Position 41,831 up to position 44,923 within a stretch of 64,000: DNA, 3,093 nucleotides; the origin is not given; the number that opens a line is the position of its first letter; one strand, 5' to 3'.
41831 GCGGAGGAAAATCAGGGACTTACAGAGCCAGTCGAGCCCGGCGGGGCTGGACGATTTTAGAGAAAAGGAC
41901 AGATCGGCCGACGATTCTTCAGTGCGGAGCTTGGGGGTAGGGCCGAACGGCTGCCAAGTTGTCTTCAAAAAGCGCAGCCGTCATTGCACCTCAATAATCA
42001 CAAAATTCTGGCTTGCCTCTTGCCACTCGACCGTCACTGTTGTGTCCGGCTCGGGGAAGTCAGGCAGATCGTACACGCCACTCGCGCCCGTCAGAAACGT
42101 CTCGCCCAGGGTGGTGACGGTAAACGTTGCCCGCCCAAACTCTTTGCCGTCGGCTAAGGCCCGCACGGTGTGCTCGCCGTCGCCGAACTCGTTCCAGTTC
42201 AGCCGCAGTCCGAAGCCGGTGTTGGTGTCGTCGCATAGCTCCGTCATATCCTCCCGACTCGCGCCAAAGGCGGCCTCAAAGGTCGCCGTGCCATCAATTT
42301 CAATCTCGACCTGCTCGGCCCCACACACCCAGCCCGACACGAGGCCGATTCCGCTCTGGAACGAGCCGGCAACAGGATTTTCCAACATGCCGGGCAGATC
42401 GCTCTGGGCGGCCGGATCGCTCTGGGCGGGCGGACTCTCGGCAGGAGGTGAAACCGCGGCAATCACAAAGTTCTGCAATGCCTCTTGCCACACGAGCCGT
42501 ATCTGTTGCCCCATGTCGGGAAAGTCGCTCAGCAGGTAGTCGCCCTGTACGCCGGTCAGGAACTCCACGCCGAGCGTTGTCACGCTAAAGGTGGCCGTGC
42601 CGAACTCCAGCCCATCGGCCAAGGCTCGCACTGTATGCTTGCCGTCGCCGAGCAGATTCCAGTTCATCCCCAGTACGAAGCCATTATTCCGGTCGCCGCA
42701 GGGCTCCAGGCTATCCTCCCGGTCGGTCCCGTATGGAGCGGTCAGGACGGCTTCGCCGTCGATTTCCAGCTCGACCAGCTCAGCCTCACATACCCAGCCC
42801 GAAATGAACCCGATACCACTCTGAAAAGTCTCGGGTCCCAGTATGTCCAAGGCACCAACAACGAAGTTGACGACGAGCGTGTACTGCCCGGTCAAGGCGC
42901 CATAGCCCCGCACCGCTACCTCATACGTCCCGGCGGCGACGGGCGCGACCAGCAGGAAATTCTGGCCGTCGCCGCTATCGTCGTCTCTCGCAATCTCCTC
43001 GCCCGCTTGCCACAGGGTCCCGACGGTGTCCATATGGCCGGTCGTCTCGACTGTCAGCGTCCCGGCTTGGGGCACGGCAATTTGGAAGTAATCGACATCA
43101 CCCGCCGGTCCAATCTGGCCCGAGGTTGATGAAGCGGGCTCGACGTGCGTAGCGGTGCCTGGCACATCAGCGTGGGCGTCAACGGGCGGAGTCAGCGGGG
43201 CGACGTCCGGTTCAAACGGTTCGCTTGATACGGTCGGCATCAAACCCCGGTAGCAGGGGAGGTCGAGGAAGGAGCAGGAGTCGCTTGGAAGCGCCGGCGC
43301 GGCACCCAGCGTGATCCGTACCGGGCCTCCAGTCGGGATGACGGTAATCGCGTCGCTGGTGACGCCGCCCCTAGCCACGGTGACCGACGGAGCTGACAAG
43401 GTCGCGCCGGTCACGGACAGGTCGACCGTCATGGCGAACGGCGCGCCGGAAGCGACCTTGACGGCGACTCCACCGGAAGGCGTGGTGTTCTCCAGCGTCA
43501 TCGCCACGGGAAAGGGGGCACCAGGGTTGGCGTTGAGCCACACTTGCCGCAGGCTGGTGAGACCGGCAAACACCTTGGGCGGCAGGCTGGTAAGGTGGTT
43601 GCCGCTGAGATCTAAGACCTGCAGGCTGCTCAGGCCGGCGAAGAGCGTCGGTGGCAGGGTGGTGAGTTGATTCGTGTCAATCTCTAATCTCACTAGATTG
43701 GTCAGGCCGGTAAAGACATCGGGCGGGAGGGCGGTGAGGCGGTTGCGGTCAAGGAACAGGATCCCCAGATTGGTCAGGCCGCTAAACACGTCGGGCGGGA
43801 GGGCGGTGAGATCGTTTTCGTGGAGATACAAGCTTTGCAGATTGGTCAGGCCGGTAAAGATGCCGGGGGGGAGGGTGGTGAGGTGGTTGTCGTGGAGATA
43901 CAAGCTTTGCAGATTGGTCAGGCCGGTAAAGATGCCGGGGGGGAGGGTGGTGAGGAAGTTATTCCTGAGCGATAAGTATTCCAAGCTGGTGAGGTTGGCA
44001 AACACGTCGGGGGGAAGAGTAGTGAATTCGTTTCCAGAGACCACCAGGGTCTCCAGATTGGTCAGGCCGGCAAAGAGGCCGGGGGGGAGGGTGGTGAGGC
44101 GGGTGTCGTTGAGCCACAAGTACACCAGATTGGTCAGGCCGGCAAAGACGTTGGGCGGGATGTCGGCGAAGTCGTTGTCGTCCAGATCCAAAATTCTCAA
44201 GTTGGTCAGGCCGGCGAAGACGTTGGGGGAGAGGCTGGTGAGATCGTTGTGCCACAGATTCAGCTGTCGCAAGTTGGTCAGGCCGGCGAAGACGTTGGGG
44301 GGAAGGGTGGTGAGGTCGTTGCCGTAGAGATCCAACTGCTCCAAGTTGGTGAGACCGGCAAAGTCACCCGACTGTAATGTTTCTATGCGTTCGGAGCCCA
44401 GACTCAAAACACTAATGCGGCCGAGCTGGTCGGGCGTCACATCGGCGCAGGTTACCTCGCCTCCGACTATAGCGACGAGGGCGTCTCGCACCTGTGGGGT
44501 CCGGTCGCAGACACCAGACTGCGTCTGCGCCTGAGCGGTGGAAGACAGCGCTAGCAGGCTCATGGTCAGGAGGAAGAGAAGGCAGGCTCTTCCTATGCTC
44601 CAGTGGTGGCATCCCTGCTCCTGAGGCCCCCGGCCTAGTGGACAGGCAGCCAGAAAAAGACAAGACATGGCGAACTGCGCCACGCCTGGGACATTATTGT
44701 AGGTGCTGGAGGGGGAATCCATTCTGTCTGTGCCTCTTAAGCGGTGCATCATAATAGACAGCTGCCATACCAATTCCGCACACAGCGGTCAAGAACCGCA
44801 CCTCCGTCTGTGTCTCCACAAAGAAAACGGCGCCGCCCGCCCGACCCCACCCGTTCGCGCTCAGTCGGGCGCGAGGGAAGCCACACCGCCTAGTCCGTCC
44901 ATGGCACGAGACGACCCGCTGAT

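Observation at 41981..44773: LRR surface protein with PPC domain, two unrecognised tandem C-terminal domains and recently duplicated LRR units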

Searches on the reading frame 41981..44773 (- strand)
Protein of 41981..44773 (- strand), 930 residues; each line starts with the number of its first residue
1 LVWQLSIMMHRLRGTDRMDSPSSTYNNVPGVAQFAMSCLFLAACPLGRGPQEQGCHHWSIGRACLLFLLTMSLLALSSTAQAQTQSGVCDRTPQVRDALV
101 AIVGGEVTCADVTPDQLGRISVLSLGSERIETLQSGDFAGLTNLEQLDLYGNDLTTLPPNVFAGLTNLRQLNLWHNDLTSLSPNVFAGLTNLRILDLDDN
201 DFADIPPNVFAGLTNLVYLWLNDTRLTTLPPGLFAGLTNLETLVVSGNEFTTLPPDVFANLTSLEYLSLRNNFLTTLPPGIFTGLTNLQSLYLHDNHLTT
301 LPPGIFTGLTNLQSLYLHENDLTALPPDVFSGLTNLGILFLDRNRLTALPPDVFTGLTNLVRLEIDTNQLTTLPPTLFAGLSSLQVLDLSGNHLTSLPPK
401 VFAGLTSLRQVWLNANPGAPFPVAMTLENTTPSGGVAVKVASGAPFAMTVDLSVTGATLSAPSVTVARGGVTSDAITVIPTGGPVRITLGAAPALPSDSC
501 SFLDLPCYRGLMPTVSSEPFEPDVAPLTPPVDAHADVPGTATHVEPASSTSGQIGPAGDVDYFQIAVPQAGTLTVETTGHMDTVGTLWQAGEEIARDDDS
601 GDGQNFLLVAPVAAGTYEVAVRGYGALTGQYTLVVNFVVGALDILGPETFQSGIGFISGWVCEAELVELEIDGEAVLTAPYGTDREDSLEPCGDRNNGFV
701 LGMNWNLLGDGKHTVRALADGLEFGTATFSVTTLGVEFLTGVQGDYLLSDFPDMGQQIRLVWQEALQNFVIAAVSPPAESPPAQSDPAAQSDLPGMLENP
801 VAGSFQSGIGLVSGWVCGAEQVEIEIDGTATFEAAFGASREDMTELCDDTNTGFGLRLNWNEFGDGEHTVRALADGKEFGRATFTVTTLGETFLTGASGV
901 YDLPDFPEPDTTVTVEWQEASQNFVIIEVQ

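Call 3: search_protein_families(library=pfam, proteins=[window:41981-44773:-], max_evalue=1)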
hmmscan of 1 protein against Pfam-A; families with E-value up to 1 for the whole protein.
window:41981-44773:- (930 aa): 12 families
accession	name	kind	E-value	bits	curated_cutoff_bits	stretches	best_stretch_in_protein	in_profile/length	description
PF13855.12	LRR_8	-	1.6e-75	249.2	27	6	263-322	2-61/61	Leucine rich repeat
PF12799.13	LRR_4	-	4.5e-45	151.1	27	8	262-302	1-40/44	Leucine Rich repeats (2 copies)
PF00560.39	LRR_1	-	1.9e-31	101.7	20.6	8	383-405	1-23/23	Leucine Rich Repeat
PF13306.12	LRR_5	-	1.4e-23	83.6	27.7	3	133-264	3-126/127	BspA type Leucine rich repeat region (6 copies)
PF23598.1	LRR_14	-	6.5e-19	68.3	40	4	191-291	23-119/353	Leucine-rich repeat region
PF14580.12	LRR_9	-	4.9e-09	36.4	30.5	1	184-276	36-127/175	Leucine-rich repeat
PF23211.1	LRR_LRWD1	-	5.1e-05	23.5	28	1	116-205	14-101/190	Leucine-rich repeat and WD repeat-containing protein 1, LRR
PF04151.21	PPC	-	0.0038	18.5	25.9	1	559-623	1-70/70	Bacterial pre-peptidase C-terminal domain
PF25013.1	LRR_Zer-1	-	0.065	13.8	27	0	139-200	5-64/137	Zer-1-like, Leucine-rich repeats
PF20919.3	DHU1_N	-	0.081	12.6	26.7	0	328-365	138-175/370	DWD hypersensitive to UV-B 1, N-terminal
PF23952.1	LRR_EndoS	-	0.17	12.6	27.9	0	355-392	79-116/116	Endo-beta-N-acetylglucosaminidase EndoS LRR domain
PF14304.11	CSTF_C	-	0.52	10.4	24.3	0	385-410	11-36/41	Transcription termination and cleavage factor C-terminal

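Call 4: search_protein_families(library=ncbifam, proteins=[window:41981-44773:-], max_evalue=1)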
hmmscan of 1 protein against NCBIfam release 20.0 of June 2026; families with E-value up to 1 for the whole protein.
window:41981-44773:- (930 aa): 10 families
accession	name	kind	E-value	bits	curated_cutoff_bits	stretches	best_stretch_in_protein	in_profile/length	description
NF047464.1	FibnectbindLIC11051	equivalog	7.1e-33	114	1000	2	139-336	463-652/685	LIC_11051 family fibronectin-binding protein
NF041381.1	XopAC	subfamily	1.6e-28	99.6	450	3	218-328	70-178/451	XopAC/AvrAC family type III secretion system effector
NF041351.1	XopL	equivalog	9.3e-24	84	500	2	236-401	95-267/497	type III secretion system leucine-rich repeat domain-containing effector XopL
NF041400.1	XopAE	equivalog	6.7e-18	64.9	600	2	212-400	17-203/478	type III secretion system effector XopAE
NF011897.0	PRK15370.1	equivalog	9.3e-17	60.1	1113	2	287-408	263-372/755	SPI-1 type III secretion system effector E3 ubiquitin transferase SlrP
NF033190.2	inl_like_NEAT_1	exception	1.3e-12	46.9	1275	2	183-400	256-456/754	NEAT domain-containing leucine-rich repeat protein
NF011917.0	PRK15387.1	equivalog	1.3e-12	46.6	1243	1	122-419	205-458/788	type III secretion system effector E3 ubiquitin transferase SspH2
NF038127.1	FDP_fam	subfamily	2.6e-05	24.7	29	1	549-630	7-114/150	DVUA0089 family protein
NF033186.1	internalin_K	exception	5.9e-05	21.7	1100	1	94-201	49-151/604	class 1 internalin InlK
NF033187.0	internalin_J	exception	0.15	10.2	1700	1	285-373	92-172/846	class 1 internalin InlJ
